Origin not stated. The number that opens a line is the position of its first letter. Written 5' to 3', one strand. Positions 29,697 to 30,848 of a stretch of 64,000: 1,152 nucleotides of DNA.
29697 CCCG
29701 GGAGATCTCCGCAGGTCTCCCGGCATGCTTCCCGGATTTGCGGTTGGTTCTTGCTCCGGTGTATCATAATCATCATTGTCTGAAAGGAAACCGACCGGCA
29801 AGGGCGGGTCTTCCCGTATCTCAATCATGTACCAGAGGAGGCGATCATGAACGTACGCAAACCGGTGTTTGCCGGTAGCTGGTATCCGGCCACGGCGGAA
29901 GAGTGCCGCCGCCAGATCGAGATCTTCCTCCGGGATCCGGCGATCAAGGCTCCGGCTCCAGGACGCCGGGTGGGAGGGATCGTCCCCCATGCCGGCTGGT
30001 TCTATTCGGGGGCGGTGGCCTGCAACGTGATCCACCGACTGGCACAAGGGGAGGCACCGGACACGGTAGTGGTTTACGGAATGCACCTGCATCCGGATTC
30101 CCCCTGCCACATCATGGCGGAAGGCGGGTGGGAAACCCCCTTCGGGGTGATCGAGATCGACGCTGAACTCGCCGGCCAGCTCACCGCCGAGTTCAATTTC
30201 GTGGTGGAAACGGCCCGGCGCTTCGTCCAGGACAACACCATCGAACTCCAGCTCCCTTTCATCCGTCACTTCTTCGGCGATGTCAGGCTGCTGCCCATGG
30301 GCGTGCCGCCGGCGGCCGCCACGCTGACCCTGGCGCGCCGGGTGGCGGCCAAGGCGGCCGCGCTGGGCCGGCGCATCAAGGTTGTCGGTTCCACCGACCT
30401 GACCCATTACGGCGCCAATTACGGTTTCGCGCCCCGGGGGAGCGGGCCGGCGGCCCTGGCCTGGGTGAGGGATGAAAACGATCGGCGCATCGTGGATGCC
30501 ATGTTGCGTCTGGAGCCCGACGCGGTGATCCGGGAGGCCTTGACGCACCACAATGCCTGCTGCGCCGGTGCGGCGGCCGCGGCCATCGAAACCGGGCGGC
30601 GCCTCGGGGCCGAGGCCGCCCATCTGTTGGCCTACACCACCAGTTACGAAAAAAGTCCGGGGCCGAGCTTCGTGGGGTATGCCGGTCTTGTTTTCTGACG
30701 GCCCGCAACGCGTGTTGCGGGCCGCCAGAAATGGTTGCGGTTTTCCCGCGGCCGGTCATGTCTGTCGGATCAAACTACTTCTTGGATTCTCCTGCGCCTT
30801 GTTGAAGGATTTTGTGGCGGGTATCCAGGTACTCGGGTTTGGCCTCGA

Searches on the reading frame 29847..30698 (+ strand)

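Call 63: search_protein_families(library=pfam, proteins=[window:29847-30698:+], max_evalue=0.0001)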
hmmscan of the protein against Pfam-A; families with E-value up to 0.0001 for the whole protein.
window:29847-30698:+ (283 aa): 1 family
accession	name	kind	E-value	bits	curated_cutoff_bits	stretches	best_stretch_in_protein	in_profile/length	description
PF01875.22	Memo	-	2.3e-41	142.2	27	1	6-282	2-269/269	Memo-like protein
